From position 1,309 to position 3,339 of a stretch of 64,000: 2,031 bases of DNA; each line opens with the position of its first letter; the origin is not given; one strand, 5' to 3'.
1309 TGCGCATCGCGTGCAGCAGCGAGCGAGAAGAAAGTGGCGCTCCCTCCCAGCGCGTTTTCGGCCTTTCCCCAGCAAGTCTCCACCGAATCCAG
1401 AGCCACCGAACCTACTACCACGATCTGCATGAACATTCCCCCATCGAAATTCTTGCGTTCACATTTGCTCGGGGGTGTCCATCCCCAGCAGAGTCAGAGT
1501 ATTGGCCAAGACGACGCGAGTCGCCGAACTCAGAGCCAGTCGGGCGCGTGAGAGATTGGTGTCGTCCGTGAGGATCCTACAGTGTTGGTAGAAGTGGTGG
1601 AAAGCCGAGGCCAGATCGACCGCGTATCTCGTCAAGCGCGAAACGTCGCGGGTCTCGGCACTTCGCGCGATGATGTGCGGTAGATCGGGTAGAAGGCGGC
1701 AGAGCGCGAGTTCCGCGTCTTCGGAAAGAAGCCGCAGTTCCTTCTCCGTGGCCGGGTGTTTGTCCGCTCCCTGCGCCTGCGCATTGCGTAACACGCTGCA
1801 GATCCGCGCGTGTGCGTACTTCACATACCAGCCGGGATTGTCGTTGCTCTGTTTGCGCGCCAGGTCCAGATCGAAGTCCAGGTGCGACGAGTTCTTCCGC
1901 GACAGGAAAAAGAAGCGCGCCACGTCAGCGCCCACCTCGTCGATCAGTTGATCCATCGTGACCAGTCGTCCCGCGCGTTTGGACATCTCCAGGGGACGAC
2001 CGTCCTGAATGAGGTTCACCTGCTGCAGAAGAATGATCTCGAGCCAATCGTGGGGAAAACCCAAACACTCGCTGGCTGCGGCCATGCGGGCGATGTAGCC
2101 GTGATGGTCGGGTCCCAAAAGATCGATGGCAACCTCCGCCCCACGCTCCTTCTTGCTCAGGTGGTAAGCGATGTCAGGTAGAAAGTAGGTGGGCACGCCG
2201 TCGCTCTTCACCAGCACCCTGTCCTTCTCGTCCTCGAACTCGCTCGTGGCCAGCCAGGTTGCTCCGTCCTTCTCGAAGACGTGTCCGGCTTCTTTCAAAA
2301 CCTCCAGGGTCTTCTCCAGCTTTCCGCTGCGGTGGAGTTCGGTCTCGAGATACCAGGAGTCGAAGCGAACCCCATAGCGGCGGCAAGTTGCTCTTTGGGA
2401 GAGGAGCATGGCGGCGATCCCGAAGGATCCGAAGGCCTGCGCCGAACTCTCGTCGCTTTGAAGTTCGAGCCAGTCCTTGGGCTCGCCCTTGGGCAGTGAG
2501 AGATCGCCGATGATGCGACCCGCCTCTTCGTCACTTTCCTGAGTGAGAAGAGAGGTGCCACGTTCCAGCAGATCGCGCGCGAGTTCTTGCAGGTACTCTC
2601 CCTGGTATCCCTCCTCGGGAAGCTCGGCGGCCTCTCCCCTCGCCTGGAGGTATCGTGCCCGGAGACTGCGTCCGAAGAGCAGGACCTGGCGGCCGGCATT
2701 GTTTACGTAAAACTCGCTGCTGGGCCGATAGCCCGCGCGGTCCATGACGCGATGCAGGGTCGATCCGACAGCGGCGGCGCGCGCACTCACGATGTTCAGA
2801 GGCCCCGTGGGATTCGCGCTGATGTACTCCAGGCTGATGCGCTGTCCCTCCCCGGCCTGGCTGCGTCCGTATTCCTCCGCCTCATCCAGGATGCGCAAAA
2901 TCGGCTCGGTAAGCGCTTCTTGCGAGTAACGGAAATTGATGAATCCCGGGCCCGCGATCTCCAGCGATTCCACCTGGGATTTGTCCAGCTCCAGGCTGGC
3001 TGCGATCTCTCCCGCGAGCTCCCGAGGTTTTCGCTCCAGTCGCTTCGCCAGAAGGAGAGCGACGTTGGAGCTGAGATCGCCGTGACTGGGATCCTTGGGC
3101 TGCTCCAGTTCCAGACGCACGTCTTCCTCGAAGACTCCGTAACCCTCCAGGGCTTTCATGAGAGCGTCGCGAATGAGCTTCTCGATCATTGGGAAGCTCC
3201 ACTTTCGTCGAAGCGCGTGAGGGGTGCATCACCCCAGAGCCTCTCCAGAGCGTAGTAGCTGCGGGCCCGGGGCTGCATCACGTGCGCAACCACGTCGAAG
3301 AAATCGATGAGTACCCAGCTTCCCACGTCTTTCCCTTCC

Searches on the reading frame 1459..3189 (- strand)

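Call 60: search_protein_families(library=pfam, proteins=[window:1459-3189:-], max_evalue=0.0001)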
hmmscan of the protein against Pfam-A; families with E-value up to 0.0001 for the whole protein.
window:1459-3189:- (576 aa): 3 families
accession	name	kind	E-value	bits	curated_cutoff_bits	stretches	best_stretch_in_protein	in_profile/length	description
PF05746.21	DALR_1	-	1.6e-33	115.7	22.3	1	456-576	1-117/117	DALR anticodon binding domain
PF03485.21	Arg_tRNA_synt_N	-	2.3e-23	83.1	21.5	1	2-87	3-84/85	Arginyl tRNA synthetase N terminal domain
PF00750.26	tRNA-synt_1d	-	3.6e-10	39.8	23.3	1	289-419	168-298/349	tRNA synthetases class I (R), catalytic domain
